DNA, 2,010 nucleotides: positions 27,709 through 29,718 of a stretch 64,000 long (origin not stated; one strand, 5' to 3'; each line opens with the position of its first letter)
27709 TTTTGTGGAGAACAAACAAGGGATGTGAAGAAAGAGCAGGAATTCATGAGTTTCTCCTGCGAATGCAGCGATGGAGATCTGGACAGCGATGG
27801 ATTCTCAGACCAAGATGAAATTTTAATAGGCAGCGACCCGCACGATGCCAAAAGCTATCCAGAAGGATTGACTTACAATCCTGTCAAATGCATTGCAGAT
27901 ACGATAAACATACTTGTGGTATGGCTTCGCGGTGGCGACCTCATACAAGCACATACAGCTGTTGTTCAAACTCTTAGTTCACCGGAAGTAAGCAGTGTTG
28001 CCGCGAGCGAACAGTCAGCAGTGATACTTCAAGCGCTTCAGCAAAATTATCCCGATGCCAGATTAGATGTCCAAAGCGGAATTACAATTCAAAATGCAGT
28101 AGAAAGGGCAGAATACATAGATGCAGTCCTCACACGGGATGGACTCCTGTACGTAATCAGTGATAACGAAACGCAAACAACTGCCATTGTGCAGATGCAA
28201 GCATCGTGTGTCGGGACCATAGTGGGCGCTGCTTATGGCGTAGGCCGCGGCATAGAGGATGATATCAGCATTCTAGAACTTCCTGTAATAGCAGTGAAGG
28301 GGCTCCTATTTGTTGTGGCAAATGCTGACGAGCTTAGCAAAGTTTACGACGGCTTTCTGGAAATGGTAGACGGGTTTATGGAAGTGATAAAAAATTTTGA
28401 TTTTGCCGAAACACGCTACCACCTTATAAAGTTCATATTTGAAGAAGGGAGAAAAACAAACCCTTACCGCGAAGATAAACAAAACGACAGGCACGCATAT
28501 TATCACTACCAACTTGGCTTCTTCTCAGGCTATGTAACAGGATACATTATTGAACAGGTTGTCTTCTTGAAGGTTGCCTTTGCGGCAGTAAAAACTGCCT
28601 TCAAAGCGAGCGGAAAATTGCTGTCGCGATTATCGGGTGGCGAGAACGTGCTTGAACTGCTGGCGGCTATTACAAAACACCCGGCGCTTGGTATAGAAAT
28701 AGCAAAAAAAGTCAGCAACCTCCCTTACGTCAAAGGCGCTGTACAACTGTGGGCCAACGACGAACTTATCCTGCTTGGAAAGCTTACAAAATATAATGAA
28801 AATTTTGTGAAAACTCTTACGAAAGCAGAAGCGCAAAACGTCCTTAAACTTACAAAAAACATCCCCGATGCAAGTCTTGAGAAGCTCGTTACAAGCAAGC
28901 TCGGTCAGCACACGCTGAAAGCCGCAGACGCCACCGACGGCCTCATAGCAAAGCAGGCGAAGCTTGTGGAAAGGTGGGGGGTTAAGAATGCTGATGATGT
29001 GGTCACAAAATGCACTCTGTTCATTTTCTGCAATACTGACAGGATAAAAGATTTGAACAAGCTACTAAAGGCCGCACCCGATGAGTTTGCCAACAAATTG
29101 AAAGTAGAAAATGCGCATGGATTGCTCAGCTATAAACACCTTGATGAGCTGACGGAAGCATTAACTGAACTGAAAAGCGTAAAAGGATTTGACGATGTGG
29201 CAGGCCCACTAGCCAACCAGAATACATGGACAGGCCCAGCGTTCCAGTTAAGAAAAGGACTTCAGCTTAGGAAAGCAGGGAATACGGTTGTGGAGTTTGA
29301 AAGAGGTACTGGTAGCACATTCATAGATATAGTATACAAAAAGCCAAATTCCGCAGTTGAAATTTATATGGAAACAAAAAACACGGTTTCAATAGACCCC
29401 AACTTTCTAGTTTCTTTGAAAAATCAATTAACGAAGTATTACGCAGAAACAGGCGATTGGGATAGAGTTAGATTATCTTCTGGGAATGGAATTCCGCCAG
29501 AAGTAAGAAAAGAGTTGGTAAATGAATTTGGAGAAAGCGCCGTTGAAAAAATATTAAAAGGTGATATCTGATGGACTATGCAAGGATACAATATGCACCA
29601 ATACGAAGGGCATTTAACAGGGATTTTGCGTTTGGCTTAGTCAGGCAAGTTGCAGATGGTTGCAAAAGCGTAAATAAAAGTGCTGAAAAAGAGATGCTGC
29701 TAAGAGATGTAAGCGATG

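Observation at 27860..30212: Polymorphic-toxin-like tip (PD-(D/E)xK-type motif) plus overlapping candidate immunity gene on a 1422-aa archaeal surface protein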

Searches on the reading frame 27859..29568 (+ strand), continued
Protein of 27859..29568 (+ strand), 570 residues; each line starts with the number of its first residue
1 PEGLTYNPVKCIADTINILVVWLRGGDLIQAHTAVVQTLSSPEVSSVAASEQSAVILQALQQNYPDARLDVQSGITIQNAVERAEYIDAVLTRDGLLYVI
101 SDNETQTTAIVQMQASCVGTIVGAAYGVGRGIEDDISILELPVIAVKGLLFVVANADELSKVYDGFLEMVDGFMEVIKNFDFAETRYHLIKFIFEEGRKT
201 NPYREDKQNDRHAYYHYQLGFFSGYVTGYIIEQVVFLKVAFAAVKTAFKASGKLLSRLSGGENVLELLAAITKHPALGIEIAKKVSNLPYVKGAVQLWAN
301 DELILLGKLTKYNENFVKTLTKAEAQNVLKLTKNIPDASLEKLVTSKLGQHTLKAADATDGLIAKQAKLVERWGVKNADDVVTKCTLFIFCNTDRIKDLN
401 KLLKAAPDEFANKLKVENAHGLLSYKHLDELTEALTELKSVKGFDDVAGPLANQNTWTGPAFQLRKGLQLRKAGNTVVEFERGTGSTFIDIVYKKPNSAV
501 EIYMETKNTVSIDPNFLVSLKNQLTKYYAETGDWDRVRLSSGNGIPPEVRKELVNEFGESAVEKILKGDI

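Call 55: search_protein_families(library=pfam, proteins=[L028:6718-7227:+, L028:7232-7807:+, L029:5479-6153:+, L030:2433-3083:+, L010:6138-6494:+, L012:4481-5143:+], max_evalue=0.1)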
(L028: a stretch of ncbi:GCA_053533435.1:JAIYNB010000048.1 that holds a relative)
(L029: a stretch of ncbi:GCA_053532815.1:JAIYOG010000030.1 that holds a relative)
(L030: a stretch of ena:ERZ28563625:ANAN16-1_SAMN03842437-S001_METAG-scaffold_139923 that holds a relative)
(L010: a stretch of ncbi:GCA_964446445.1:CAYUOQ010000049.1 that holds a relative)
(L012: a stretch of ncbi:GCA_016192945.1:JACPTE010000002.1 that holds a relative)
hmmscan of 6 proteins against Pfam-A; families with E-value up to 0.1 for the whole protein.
L028:6718-7227:+ (170 aa): 1 family
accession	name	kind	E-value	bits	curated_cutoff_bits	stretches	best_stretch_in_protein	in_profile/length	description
PF13567.11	DUF4131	-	0.0011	19.1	31.6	0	95-162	73-131/165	Domain of unknown function (DUF4131)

L028:7232-7807:+ (192 aa): 0 families

L029:5479-6153:+ (225 aa): 2 families
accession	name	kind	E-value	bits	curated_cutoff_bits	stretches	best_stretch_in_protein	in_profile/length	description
PF02792.19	Mago_nashi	-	0.04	14.3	27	1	11-54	35-78/142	Mago nashi protein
PF05859.17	Mis12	-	0.055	13.6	25.7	1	161-223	86-154/231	Mis12 protein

L030:2433-3083:+ (217 aa): 1 family
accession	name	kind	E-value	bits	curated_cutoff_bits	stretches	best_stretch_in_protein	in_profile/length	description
PF14171.11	SpoIISA_toxin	-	0.086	13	27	0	116-200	115-201/243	Toxin SpoIISA, type II toxin-antitoxin system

L010:6138-6494:+ (119 aa): 1 family
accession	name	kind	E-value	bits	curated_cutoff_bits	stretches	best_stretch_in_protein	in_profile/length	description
PF01337.24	Barstar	-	1.6e-20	73.3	23.4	1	24-115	3-95/96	Barstar (barnase inhibitor)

L012:4481-5143:+ (221 aa): 1 family
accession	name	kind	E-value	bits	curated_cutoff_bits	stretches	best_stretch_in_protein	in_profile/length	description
PF21957.2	Zn_ribbon_16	-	0.062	13.7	27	0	87-105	36-54/65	Zinc beta-ribbon finger, putative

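Call 99: find_encoding_contigs(protein=P0041, flank=8000, max_places=3)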
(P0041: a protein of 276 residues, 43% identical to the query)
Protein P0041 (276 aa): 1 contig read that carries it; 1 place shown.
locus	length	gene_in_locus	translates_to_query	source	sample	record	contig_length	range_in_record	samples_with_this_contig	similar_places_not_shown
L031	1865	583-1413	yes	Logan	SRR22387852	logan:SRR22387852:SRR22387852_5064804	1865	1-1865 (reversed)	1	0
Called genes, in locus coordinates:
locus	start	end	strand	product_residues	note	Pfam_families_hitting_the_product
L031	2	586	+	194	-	?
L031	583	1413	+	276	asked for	-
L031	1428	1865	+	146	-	?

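Call 100: find_encoding_contigs(protein=P0021, flank=8000, max_places=3)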
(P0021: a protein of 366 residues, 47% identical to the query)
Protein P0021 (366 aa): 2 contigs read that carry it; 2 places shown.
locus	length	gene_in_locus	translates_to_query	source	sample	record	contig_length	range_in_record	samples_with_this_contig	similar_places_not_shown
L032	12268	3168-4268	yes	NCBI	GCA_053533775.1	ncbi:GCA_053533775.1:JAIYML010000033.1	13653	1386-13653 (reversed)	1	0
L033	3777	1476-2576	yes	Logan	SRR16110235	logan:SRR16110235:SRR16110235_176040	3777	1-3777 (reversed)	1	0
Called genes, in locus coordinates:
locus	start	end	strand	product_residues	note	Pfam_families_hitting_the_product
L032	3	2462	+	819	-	?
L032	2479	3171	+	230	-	-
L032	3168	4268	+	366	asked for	-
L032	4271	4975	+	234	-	-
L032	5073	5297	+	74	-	-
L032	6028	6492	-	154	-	-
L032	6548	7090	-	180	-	-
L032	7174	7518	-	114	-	-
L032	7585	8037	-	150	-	-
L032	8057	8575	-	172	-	-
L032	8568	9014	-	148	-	-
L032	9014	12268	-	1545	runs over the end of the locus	?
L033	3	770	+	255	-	?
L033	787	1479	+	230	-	-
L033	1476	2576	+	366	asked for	-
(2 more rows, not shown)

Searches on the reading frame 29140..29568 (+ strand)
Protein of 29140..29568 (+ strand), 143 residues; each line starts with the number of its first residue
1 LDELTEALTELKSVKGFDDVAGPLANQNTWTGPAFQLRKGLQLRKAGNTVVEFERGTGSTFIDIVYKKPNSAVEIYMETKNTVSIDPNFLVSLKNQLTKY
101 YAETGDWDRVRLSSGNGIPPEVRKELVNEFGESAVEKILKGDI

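Call 52: search_solved_structures(query=A4, max_evalue=10, show_alignments=2)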
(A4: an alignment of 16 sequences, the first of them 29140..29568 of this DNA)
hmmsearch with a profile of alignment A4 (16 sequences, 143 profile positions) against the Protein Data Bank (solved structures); distinct sequences matched with E-value up to 10: 7.
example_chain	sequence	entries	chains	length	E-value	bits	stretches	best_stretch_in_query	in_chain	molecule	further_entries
6lkf_A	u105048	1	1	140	0.01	19.1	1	62-136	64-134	AcrIIA5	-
8r3s_A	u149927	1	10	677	0.1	15.9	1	77-136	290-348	Transketolase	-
8z4i_A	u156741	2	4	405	0.52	13.6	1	61-141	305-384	CARF-domain cantaining dual-activated nuclease | CARF-domain containing dual-activated nuclease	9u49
2q14_A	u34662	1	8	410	0.98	12.7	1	53-105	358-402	Phosphohydrolase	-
9v75_A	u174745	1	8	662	1.1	12.5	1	54-117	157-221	Biofilm formation protein PslE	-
9v6l_A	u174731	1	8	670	1.1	12.5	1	54-117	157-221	Biofilm formation protein PslE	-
3fov_A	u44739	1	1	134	1.4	12.2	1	30-87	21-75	UPF0102 protein RPA0323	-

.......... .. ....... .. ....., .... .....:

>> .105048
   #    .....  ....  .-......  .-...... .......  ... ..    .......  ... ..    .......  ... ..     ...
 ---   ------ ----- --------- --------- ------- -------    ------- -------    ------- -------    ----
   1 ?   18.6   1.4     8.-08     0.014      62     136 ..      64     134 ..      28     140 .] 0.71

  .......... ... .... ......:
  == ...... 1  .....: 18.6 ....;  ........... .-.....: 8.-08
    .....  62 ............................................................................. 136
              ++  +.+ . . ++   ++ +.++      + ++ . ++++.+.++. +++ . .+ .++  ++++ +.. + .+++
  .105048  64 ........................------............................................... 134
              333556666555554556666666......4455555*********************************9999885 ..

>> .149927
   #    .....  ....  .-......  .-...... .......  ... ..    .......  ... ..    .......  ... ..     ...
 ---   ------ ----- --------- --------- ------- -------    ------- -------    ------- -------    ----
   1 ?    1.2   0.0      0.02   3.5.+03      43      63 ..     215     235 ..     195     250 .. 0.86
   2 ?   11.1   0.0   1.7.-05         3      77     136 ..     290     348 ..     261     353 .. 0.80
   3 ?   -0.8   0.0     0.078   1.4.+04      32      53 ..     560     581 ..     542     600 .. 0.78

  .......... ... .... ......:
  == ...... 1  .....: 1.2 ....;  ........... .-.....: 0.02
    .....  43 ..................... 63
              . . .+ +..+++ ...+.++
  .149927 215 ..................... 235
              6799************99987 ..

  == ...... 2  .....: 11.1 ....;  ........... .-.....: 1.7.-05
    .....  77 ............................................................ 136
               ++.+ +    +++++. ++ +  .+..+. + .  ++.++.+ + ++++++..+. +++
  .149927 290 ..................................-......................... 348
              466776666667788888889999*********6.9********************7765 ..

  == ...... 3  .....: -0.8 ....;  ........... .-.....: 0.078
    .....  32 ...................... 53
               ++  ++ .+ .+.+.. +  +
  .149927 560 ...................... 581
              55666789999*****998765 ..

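Call 61: predict_structure(alignment_id=A5)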
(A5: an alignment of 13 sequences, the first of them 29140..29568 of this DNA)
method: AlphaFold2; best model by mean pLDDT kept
length: 143 residues; sequences in the alignment: 13
mean_pLDDT: 94.1   pTM: 0.88
mean pLDDT of the five models: 94.1, 93.8, 93.6, 93.6, 93.4
residues with pLDDT >= 90: 126; 70-90: 13; 50-70: 3; < 50: 1
segments of 3 or more residues with pLDDT < 50: none
pLDDT, mean of each block of 10 residues (from residue 1): 95 97 83 95 97 92 97 97 95 96 97 95 98 96 56
secondary structure, 60 per line:
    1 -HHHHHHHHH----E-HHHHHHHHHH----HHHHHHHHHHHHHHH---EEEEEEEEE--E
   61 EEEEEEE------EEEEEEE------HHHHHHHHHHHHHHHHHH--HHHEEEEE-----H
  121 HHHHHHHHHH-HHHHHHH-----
elements in order: H2-10 H17-26 H31-45 E49-57 E60-67 E74-80 H87-104 E110-114 H120-130 H132-138

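Call 64: fold_search(model_id=the predicted structure, library=pdb)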
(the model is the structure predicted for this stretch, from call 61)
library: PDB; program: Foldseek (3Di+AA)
matches with E <= 10: 273; with E <= 0.001: 0
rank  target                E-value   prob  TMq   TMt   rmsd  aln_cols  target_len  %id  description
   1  2vld_B                2.5e-03  1.00  0.44  0.30   3.7        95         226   16  crystal structure of a repair endonuclease from Pyrococcus abyssi (released 2009-05-19)
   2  2vld_A                4.7e-03  1.00  0.44  0.30   3.7        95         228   16  crystal structure of a repair endonuclease from Pyrococcus abyssi (released 2009-05-19)
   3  5gke_A                9.2e-03  1.00  0.44  0.29   3.7        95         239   17  Structure of EndoMS-dsDNA1 complex (released 2016-11-02)
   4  3fov                  1.8e-02  0.97  0.33  0.44   5.2        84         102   14  Crystal structure of protein RPA0323 of unknown function from Rhodopseudomonas palustris (released 2009-01-13)
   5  6wxw_A                6.2e-02  0.97  0.48  0.21   4.4       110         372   18  crystal structure of apo Card1 (released 2020-12-30)
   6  9u49_A                7.4e-02  0.91  0.46  0.19   4.3       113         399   17  crystal structure of Cdn1 in complex with cA4 (released 2026-02-04)
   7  4dav_A                7.4e-02  0.57  0.30  0.21   5.4        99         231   20  The structure of Pyrococcus Furiosus SfsA in complex with DNA (released 2014-10-01)
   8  8z4i_B                1.1e-01  0.92  0.48  0.21   4.4       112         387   18  crystal structure of Cdn1 in complex with cA3 (released 2026-02-04)
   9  2okf_A                1.2e-01  0.63  0.35  0.38   5.8       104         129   13  CRYSTAL STRUCTURE OF A FDXN ELEMENT EXCISION CONTROLLING FACTOR PROTEIN (AVA_3312) FROM ANABAENA VARIABILIS AT 1.60 A  (released 2007-01-30)
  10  2eui_E                1.6e-01  0.18  0.27  0.26   8.8       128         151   16  Crystal structure of a probable acetyltransferase (released 2005-12-06)
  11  3dnx                  1.7e-01  0.69  0.34  0.33   4.4        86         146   21  SPO1766 protein of unknown function from Silicibacter pomeroyi. (released 2008-09-02)
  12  2wcw_C                1.9e-01  0.69  0.37  0.43   4.2        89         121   19  1.6A resolution structure of Archaeoglobus fulgidus Hjc, a Holliday junction resolvase from an archaeal hyperthermophi (released 2009-03-24)
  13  4g6v_A                2.1e-01  0.41  0.30  0.32   5.8       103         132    8  CdiA-CT/CdiI toxin and immunity complex from Burkholderia pseudomallei (released 2012-12-12)
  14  6xl1_A                2.7e-01  0.85  0.51  0.22   4.0       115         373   19  crystal structure of cA4-activated Card1(D294N) (released 2020-12-30)
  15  2wcw_D                3.1e-01  0.63  0.37  0.42   4.0        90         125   19  1.6A resolution structure of Archaeoglobus fulgidus Hjc, a Holliday junction resolvase from an archaeal hyperthermophi (released 2009-03-24)
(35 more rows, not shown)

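Call 89: search_protein_families(library=pfam, alignment_id=A4, max_evalue=10)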
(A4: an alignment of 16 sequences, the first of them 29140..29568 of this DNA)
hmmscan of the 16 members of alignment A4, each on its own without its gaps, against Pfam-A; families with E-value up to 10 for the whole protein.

A. member 1, window:29140-29568:+ (143 aa): 0 families

B. families by the number of members that match (of 16 scanned): 18 families
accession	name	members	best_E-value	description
PF10686.14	YAcAr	1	0.0058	YspA, cpYpsA-related SLOG family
PF01729.25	QRPTase_C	1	0.015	Quinolinate phosphoribosyl transferase, C-terminal domain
PF10779.14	XhlA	1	0.017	Haemolysin XhlA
PF13635.12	DUF4143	1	0.021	Domain of unknown function (DUF4143)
PF22800.1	CFAP410_C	1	0.024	CFAP410 C-terminal domain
PF04471.18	Mrr_cat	1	0.026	Restriction endonuclease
PF08378.17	NERD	1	0.037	Nuclease-related domain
PF18151.6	DUF5601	1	0.041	Domain of unknown function (DUF5601)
PF12008.13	EcoR124_C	1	0.042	Type I restriction and modification enzyme - subunit R C terminal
PF18915.5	DUF5667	1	0.043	Domain of unknown function (DUF5667)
PF00995.28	Sec1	1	0.055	Sec1 family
PF13089.11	PP_kinase_N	1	0.067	Polyphosphate kinase N-terminal domain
PF17561.7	TssO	1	0.073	Type VI secretion system, TssO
PF16808.10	PKcGMP_CC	1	0.073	Coiled-coil N-terminus of cGMP-dependent protein kinase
PF10929.13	DUF2811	1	0.076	Protein of unknown function (DUF2811)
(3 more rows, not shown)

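Call 106: fold_search(model_id=the predicted structure, library=viral)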
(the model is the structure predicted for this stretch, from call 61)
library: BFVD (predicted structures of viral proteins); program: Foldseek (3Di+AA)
matches with E <= 10: 473; with E <= 0.001: 0
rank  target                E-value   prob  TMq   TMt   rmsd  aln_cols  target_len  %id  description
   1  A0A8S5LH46            4.6e-03  1.00  0.47  0.09   4.5       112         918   20  Metallo-peptidase family M12 (Fragment) [Siphoviridae sp. ct5tj9]
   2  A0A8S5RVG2            1.8e-02  0.72  0.29  0.23  14.8       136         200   10  PD-(D/E)XK nuclease superfamily protein [Siphoviridae sp. ctHip2]
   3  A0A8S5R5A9            2.2e-02  0.94  0.38  0.21  11.8       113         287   13  Putative nuclease of the RecB family [Ackermannviridae sp. ctaCq7]
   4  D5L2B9                2.3e-02  0.97  0.44  0.37   7.3       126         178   20  Restriction endonuclease type IV Mrr domain-containing protein [uncultured virus]
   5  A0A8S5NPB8            2.4e-02  0.99  0.49  0.25   3.2        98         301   14  Restriction endonuclease [Siphoviridae sp. ctGMq5]
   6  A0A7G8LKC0            2.9e-02  0.85  0.39  0.26  10.2       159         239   16  (no name in the UniProt tables at hand)
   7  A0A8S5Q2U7            2.9e-02  0.82  0.38  0.37   8.3       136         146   14  DNA mismatch endonuclease [Siphoviridae sp. ctLqe90]
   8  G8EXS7                3.1e-02  0.96  0.44  0.35  12.2       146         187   11  Uncharacterized protein [Synechococcus phage S-CAM8]
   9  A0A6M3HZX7            3.3e-02  0.99  0.48  0.56   3.4        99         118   18  (no name in the UniProt tables at hand)
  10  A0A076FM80            4.2e-02  0.91  0.50  0.34   6.3       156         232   15  Uncharacterized protein [Aureococcus anophagefferens virus]
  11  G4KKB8                4.5e-02  0.99  0.50  0.24   7.5       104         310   17  (no name in the UniProt tables at hand)
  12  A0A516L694            5.1e-02  0.51  0.31  0.21   9.5       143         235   10  (no name in the UniProt tables at hand)
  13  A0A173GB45            6.9e-02  0.72  0.38  0.14   8.6       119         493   15  (no name in the UniProt tables at hand)
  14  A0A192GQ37            7.8e-02  0.54  0.28  0.13   7.3       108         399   13  Uncharacterized protein [Esocid herpesvirus 1]
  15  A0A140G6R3            8.3e-02  0.93  0.49  0.50   7.7       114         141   15  HNH endonuclease [Arthrobacter phage Kitkat]
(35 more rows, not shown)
